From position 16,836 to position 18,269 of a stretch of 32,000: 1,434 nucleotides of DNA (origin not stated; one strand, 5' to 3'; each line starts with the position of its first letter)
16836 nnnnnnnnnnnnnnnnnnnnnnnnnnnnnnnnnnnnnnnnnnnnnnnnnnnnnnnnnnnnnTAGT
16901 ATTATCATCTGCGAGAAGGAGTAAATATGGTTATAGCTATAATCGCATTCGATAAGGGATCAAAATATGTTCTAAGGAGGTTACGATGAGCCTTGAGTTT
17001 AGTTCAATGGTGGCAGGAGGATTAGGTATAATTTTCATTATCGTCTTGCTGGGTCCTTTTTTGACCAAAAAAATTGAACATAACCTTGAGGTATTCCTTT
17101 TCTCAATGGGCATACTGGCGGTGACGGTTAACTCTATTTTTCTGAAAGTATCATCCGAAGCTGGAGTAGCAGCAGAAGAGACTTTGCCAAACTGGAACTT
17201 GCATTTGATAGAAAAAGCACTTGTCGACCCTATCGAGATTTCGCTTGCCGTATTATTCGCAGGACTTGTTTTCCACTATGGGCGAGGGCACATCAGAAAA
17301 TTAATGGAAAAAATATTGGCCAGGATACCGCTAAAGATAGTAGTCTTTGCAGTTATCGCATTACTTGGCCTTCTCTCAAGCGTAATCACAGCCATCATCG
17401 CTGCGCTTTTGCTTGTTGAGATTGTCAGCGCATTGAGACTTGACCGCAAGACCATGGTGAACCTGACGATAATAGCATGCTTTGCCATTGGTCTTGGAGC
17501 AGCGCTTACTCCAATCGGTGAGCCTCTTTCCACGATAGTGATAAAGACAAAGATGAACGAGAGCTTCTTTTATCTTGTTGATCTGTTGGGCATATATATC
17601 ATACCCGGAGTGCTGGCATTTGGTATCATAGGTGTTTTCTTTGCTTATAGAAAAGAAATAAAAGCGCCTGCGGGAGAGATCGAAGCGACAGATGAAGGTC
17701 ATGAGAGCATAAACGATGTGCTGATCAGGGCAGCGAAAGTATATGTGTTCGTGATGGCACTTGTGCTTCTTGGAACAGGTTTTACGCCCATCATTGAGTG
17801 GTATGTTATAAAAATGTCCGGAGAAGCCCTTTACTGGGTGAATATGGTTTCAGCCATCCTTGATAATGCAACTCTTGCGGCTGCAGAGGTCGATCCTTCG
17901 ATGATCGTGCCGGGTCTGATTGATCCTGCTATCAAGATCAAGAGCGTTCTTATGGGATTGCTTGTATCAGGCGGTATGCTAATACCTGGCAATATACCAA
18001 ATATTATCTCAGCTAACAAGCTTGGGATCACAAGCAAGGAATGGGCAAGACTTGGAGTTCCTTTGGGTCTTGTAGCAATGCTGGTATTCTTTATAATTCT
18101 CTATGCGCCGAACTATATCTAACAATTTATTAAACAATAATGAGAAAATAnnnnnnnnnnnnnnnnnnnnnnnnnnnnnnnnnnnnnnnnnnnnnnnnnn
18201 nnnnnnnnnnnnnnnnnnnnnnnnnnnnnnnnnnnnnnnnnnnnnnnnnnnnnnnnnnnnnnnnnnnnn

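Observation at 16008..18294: Orphan MtrD paralogue in an operon with a DUF1646-like transporter, micro-ORFs and a zinc-ribbon peptide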

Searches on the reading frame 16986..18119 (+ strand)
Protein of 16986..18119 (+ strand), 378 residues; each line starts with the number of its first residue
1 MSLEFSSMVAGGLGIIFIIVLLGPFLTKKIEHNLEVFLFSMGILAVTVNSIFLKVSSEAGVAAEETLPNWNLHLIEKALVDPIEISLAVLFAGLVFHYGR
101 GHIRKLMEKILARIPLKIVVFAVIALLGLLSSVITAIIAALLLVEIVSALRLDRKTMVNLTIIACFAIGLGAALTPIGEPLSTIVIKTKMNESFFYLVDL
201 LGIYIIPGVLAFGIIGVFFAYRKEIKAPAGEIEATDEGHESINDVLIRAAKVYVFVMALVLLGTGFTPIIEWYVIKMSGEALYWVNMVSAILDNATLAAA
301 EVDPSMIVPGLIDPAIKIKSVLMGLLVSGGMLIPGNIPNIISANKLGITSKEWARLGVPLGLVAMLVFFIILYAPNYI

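Call 3: search_protein_families(library=pfam, proteins=[window:16986-18119:+], max_evalue=0.01)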
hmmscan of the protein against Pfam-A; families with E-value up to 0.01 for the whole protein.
window:16986-18119:+ (378 aa): 2 families
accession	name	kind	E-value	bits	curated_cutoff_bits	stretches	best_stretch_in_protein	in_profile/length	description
PF07854.18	DUF1646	-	2.3e-120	402.6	21.4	1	13-373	4-345/347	Protein of unknown function (DUF1646)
PF03600.22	CitMHS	-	3.2e-07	30.2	31.9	1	105-270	63-221/336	Citrate transporter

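Call 33: search_protein_families(library=ncbifam, proteins=[window:16986-18119:+], max_evalue=0.01)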
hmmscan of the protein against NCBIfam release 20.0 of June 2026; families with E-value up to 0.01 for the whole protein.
window:16986-18119:+ (378 aa): 1 family
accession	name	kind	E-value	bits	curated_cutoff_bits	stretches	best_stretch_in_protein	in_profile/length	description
TIGR00775.1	NhaD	equivalog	0.00053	18.9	577.1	1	116-242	96-221/420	NhaD family Na+:H+ antiporter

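Call 49: search_solved_structures(query=window:16986-18119:+, max_evalue=1, show_alignments=1)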
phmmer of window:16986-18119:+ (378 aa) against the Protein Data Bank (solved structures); distinct sequences matched with E-value up to 1: 0.

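Call 51: find_homologous_proteins(query=window:16986-18119:+, max_evalue=1e-10)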
Query window:16986-18119:+ (378 aa): 7561 proteins with E <= 1e-10 among 8000 candidates; the best 120 are listed.
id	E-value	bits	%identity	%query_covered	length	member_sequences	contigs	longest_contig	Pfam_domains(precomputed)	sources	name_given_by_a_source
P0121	2.4e-229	779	100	100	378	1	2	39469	PF07854.19,PF03600.23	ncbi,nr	ncbi:MAG: DUF1646 family protein [Candidatus Methanoperedens sp.]|nr:DUF1646 family protein [Candida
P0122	1.1e-216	737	94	100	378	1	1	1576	PF07854.19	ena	-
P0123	4.0e-214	729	93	100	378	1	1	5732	PF07854.19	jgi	jgi:predicted cation transporter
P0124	1.2e-213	727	92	100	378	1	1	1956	PF07854.19,PF03600.23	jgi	-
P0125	3.1e-213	726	93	100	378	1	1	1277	PF07854.19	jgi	jgi:predicted cation transporter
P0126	7.0e-213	725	92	100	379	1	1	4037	PF07854.19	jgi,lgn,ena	jgi:predicted cation transporter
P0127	8.9e-213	724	93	100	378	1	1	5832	PF07854.19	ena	-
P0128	1.5e-212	724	92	100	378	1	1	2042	PF07854.19,PF03600.23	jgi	jgi:predicted cation transporter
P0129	1.7e-212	723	92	100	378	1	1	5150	PF07854.19,PF03600.23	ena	-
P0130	1.7e-212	723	93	100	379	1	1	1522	PF07854.19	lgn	-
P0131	2.0e-212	723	92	100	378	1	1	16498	PF07854.19,PF03600.23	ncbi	-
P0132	4.4e-212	722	92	100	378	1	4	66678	PF07854.19,PF03600.23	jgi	-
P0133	2.3e-211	720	92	100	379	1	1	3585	PF07854.19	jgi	jgi:predicted cation transporter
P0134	5.2e-211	719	92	100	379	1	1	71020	PF07854.19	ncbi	-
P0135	9.5e-211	718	91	100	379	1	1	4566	PF07854.19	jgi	-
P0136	1.0e-210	718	91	100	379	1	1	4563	PF07854.19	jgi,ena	-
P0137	1.7e-210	717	91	100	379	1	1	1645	PF07854.19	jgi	-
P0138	4.4e-210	715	91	100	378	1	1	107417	PF07854.19,PF03600.23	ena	-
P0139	1.4e-209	714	91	100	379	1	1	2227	PF07854.19,PF03600.23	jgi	-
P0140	1.6e-209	714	91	100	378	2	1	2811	PF07854.19,PF03600.23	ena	-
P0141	1.8e-209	714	90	100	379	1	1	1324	PF07854.19,PF03600.23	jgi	jgi:predicted cation transporter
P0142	1.9e-209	713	91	100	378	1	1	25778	PF07854.19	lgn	-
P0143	5.2e-209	712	90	100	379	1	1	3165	PF07854.19,PF03600.23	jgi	jgi:predicted cation transporter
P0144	1.1e-208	711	90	100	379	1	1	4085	PF07854.19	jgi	jgi:predicted cation transporter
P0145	1.1e-208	711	92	100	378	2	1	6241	PF07854.19,PF03600.23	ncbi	-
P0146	2.0e-208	710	92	98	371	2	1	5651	PF07854.19,PF03600.23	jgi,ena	-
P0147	3.4e-208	709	91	100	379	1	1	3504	PF07854.19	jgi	-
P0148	1.3e-207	707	90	100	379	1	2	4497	PF07854.19,PF03600.23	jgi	jgi:predicted cation transporter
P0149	2.1e-206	703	90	100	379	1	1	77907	PF07854.19,PF03600.23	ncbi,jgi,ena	ncbi:MAG: DUF1646 family protein [Candidatus Methanoperedens sp.]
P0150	2.0e-205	700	89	100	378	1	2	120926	PF07854.19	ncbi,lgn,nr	ncbi:MAG: cation transporter [Candidatus Methanoperedenaceae archaeon]|nr:MAG: cation transporter [C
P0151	2.2e-205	700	89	100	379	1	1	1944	PF07854.19,PF03600.23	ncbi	-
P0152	1.2e-204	698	90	100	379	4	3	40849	PF07854.19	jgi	-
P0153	3.0e-204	696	90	100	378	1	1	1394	PF07854.19,PF03600.23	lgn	-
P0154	1.5e-203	694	89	100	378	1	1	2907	PF07854.19,PF03600.23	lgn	-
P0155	4.9e-203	692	89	100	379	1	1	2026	PF07854.19,PF03600.23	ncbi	ncbi:MAG: DUF1646 family protein [Candidatus Methanoperedens sp.]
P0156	2.6e-201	687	87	100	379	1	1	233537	PF07854.19,PF03600.23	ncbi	ncbi:MAG: DUF1646 family protein [Candidatus Methanoperedens sp.]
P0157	3.6e-201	686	88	100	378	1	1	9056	PF07854.19,PF03600.23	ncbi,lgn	ncbi:MAG: DUF1646 family protein [Candidatus Methanoperedens sp.]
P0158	5.3e-201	686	86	100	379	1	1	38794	PF07854.19,PF03600.23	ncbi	-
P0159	7.5e-201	685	88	100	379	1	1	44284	PF07854.19,PF03600.23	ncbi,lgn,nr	ncbi:MAG: DUF1646 domain-containing protein [Candidatus Methanoperedens sp.]|nr:DUF1646 domain-conta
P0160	8.6e-201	685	87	100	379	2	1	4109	PF07854.19,PF03600.23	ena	-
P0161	3.9e-200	683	86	100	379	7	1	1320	PF07854.19,PF03600.23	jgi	jgi:predicted cation transporter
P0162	4.7e-200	682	85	100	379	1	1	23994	PF07854.19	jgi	jgi:predicted cation transporter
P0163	7.6e-200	682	87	100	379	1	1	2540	PF07854.19,PF03600.23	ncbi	-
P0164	1.9e-199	681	87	100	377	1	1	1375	PF07854.19,PF03600.23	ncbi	-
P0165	4.0e-199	679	85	100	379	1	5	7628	PF07854.19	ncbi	-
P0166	5.8e-199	679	88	100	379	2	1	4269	PF07854.19,PF03600.23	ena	-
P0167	6.9e-199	679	85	100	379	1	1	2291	PF07854.19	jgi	jgi:predicted cation transporter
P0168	8.8e-199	678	85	100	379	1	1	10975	PF07854.19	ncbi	-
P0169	9.1e-199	678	85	100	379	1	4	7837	PF07854.19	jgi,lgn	jgi:predicted cation transporter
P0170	1.7e-198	677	84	100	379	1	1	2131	PF07854.19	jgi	jgi:predicted cation transporter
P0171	1.9e-198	677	86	100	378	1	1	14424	PF07854.19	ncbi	-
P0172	5.4e-198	676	86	100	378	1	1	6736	PF07854.19,PF03600.23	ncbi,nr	ncbi:Uncharacterised protein [uncultured archaeon]|nr:Uncharacterised protein [uncultured archaeon]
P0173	5.4e-198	676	84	100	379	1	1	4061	PF07854.19,PF03600.23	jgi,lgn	jgi:predicted cation transporter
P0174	8.8e-198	675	85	100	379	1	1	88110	PF07854.19,PF03600.23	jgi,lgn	jgi:predicted cation transporter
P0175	9.1e-198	675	86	100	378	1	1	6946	PF07854.19,PF03600.23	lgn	-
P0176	9.5e-198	675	86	100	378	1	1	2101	PF07854.19,PF03600.23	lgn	-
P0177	1.1e-197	675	88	100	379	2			PF07854.19,PF03600.23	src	-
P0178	2.1e-197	674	86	100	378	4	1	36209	PF07854.19,PF03600.23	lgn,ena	-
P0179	3.2e-197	673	84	100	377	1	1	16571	PF07854.19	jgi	-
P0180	3.5e-197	673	86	100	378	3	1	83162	PF07854.19,PF03600.23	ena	-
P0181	3.7e-197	673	86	98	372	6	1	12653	PF07854.19,PF03600.23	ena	-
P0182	4.0e-197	673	85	100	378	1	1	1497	PF07854.19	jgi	jgi:predicted cation transporter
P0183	4.1e-197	673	86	100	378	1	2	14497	PF07854.19,PF03600.23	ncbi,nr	ncbi:hypothetical protein METP3_01098 [Methanosarcinales archaeon]|nr:hypothetical protein METP3_010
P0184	4.2e-197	673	86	100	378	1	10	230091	PF07854.19,PF03600.23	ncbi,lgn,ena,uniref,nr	ncbi:MAG: cation transporter [Candidatus Methanoperedens nitroreducens]|uniref:Cation transporter n=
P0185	6.7e-197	672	86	100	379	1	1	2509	PF07854.19,PF03600.23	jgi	-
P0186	1.0e-196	672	84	100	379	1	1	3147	PF07854.19,PF03600.23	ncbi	-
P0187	1.7e-196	671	87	100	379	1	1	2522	PF07854.19,PF03600.23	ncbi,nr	ncbi:Uncharacterised protein [uncultured archaeon]|nr:Uncharacterised protein [uncultured archaeon]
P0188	1.9e-196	671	87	100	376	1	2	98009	PF07854.19,PF03600.23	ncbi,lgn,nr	ncbi:MAG: DUF1646 domain-containing protein [Candidatus Methanoperedens sp.]|nr:DUF1646 domain-conta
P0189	4.1e-196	670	85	100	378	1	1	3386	PF07854.19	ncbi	-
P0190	5.8e-196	669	85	100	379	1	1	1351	PF07854.19,PF03600.23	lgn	-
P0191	6.0e-196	669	84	100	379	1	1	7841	PF07854.19,PF03600.23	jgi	jgi:predicted cation transporter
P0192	3.2e-195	667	84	100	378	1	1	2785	PF07854.19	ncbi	-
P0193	6.3e-195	666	84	100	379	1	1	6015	PF07854.19,PF03600.23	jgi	jgi:predicted cation transporter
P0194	1.1e-194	665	84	100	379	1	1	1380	PF07854.19,PF03600.23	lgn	-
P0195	1.9e-194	664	83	100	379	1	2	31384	PF07854.19,PF03600.23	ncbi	-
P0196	2.6e-194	664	83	100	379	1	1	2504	PF07854.19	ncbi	-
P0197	9.1e-194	662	91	93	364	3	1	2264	PF07854.19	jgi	-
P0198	1.0e-193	662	83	100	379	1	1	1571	PF07854.19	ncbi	-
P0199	1.1e-193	662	83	100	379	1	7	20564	PF07854.19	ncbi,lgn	-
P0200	3.3e-193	660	83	100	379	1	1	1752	PF07854.19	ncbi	-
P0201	4.3e-193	660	84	100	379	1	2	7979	PF07854.19,PF03600.23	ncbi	-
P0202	3.7e-191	653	83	100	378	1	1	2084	PF07854.19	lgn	-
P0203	4.8e-191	653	83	99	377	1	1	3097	PF07854.19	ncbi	-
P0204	9.0e-191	652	82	100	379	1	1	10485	PF07854.19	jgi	-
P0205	1.9e-190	651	83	100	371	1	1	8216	PF07854.19,PF03600.23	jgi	jgi:predicted cation transporter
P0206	4.1e-189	647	84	97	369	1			PF07854.19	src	-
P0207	1.0e-188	645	82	100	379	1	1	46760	PF07854.19,PF03600.23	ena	-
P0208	1.1e-188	645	81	100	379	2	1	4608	PF07854.19,PF03600.23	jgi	jgi:predicted cation transporter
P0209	1.7e-187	641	82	100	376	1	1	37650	PF07854.19,PF03600.23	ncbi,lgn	-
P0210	3.5e-187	640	80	100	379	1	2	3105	PF07854.19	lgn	-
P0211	1.6e-186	638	81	100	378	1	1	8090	PF07854.19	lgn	-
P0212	8.3e-185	632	79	100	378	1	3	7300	PF07854.19,PF03600.23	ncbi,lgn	-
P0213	2.9e-184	631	81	100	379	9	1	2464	PF07854.19,PF03600.23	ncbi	-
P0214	4.6e-182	623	77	100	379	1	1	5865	PF07854.19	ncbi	-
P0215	2.2e-181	621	77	100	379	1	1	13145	PF07854.19,PF03600.23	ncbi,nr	ncbi:Uncharacterised protein [uncultured archaeon]|nr:Uncharacterised protein [uncultured archaeon]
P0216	4.7e-173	594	84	89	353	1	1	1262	PF07854.19,PF03600.23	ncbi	-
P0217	6.1e-170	583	75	99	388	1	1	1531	PF07854.19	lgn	-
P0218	7.9e-170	583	75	99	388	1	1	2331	PF07854.19,PF03600.23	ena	-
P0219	2.2e-169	582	75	99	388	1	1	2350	PF07854.19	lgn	-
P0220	3.7e-169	581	75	99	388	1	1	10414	PF07854.19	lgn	-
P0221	8.2e-169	580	75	99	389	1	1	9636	PF07854.19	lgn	-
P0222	4.6e-167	574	75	99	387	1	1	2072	PF07854.19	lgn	-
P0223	2.6e-141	489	67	97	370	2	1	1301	PF07854.19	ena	-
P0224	3.0e-141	489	67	97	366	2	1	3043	PF07854.19,PF03600.23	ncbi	-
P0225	1.7e-140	487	87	72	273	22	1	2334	PF07854.19,PF03600.23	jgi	-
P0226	8.3e-139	481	64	97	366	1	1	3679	PF07854.19,PF03600.23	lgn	-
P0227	3.1e-138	479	66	97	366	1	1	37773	PF07854.19,PF03600.23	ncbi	-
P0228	5.7e-138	478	65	97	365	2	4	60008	PF07854.19,PF03600.23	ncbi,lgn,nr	ncbi:MAG: DUF1646 domain-containing protein [Candidatus Methanoperedens sp.]|nr:DUF1646 domain-conta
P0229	9.8e-138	478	66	95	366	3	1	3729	PF07854.19,PF03600.23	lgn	-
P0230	1.1e-137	477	67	93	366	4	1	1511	PF07854.19,PF03600.23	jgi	-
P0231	1.4e-137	477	65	97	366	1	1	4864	PF07854.19,PF03600.23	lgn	-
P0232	1.4e-137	477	66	97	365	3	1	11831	PF07854.19,PF03600.23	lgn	-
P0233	2.9e-137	476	64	99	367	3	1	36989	PF07854.19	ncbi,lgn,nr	ncbi:MAG: DUF1646 family protein [Candidatus Methanoperedens sp.]|nr:DUF1646 family protein [Candida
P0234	3.4e-137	476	93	65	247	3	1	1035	PF07854.19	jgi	jgi:predicted cation transporter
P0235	4.4e-137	475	65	97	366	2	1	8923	PF07854.19,PF03600.23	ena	-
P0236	5.9e-137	475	65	97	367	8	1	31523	PF07854.19,PF03600.23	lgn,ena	-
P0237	6.6e-137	475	64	97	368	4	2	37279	PF07854.19,PF03600.23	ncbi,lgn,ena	-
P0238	8.8e-137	474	64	97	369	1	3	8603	PF07854.19,PF03600.23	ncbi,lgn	-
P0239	9.4e-137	474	65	97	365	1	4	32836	PF07854.19,PF03600.23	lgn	-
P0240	1.9e-136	473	65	96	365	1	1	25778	PF07854.19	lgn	-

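Call 52: find_encoding_contigs(protein=P0228, flank=6000, max_places=3)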
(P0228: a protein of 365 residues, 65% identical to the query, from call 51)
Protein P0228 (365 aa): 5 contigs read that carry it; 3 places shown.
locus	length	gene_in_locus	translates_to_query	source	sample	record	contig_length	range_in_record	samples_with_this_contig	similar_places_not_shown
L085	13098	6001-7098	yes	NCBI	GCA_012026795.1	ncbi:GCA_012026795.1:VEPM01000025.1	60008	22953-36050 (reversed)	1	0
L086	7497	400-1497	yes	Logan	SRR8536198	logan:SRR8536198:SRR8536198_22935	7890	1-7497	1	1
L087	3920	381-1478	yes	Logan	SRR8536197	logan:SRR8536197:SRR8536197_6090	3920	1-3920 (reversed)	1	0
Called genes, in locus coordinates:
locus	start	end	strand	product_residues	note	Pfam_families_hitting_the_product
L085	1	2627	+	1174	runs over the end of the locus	PF02463:SMC_N, PF13175:AAA_15, PF13304:AAA_21 (faint), PF13476:AAA_23, PF02463:SMC_N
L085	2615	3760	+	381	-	PF09376:NurA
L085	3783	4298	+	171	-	-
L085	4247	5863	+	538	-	PF01935:DUF87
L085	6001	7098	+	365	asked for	PF07854:DUF1646, PF03600:CitMHS (faint)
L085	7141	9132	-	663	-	PF00999:Na_H_Exchanger, PF02254:TrkA_N, PF02080:TrkA_C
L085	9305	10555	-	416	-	PF01734:Patatin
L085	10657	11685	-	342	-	PF04055:Radical_SAM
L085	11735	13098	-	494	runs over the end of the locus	PF23545:Zn_ribbon_HMPTM, PF04055:Radical_SAM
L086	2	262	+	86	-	?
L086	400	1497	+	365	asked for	PF07854:DUF1646, PF03600:CitMHS (faint)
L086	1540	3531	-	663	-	PF00999:Na_H_Exchanger, PF02254:TrkA_N, PF02080:TrkA_C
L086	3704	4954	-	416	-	PF01734:Patatin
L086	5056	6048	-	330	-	PF04055:Radical_SAM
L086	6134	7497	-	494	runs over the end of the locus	PF23545:Zn_ribbon_HMPTM, PF04055:Radical_SAM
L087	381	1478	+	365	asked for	PF07854:DUF1646, PF03600:CitMHS (faint)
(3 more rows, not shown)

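Call 53: find_encoding_contigs(protein=P0237, flank=6000, max_places=2)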
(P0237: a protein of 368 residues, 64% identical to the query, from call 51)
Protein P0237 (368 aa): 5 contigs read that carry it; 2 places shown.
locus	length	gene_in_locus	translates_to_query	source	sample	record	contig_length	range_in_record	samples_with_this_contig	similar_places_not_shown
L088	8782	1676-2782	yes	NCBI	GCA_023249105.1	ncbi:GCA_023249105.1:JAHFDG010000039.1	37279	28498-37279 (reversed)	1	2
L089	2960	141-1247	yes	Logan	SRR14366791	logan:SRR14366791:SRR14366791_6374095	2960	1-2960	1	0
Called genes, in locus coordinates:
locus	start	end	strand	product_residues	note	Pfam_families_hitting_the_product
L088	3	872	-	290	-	?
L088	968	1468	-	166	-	PF00690:Cation_ATPase_N, PF00122:E1-E2_ATPase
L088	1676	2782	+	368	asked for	PF07854:DUF1646, PF03600:CitMHS (faint)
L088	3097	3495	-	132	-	-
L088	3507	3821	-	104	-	-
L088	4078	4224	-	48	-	-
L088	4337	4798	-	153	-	-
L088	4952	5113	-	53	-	-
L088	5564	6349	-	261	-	PF01975:SurE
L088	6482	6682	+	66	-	PF00833:Ribosomal_S17e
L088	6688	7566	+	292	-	PF00701:DHDPS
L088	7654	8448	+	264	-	PF01113:DapB_N, PF05173:DapB_C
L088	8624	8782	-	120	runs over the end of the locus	PF00072:Response_reg, PF23198:PDE8A_N (weak)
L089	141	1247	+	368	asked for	PF07854:DUF1646, PF03600:CitMHS (faint)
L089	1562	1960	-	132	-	-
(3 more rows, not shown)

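Call 54: find_encoding_contigs(protein=P0233, flank=6000, max_places=2)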
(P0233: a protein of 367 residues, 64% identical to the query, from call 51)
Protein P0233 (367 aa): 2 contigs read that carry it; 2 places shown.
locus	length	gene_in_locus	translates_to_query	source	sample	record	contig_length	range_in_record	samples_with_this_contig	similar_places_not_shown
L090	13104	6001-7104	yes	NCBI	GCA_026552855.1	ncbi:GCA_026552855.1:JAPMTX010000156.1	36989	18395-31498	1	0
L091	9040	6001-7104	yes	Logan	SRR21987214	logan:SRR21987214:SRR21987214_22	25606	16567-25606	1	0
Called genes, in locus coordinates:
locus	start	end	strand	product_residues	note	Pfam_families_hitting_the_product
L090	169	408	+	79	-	-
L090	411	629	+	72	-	PF15919:HicB_lk_antitox, PF21748:UPF0150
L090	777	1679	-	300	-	PF02754:CCG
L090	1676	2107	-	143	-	PF13183:Fer4_8, PF13237:Fer4_10, PF13534:Fer4_17, PF12838:Fer4_7, PF13187:Fer4_9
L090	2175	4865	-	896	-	PF00690:Cation_ATPase_N, PF00122:E1-E2_ATPase, PF00702:Hydrolase, PF13246:Cation_ATPase, PF08282:Hydrolase_3 (faint), PF00689:Cation_ATPase_C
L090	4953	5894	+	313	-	PF01699:Na_Ca_ex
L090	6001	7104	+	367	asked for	PF07854:DUF1646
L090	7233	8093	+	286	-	PF00582:Usp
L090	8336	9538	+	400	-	PF00999:Na_H_Exchanger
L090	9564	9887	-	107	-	-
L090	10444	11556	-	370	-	PF01609:DDE_Tnp_1 (faint)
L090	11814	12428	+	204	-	PF07758:DUF1614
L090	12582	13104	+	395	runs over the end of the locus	-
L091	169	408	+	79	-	-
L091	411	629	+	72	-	PF15919:HicB_lk_antitox, PF21748:UPF0150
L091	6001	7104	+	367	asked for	PF07854:DUF1646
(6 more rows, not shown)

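Call 64: predict_structure(alignment_id=A1)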
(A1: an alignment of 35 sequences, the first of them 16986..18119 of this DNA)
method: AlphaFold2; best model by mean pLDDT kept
length: 378 residues; sequences in the alignment: 35
mean_pLDDT: 45.6   pTM: 0.39
mean pLDDT of the five models: 45.6, 44.8, 44.0, 40.8, 39.8
residues with pLDDT >= 90: 0; 70-90: 18; 50-70: 108; < 50: 252
segments of 3 or more residues with pLDDT < 50: 1-90, 173-194, 221-348, 376-378
pLDDT, mean of each block of 10 residues (from residue 1): 37 42 35 34 34 35 32 38 47 54 68 74 69 55 62 54 55 44 31 49 56 60 39 32 38 38 34 35 42 43 41 43 42 39 44 51 56 52
secondary structure, 60 per line:
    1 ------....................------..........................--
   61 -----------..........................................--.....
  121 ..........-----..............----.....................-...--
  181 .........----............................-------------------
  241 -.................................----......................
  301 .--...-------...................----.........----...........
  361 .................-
elements in order: H7-26 H33-58 H72-113 H116-130 H136-149 H154-174 H181-189 H194-221 H242-274 H279-301 H314-332 H337-345 H350-377
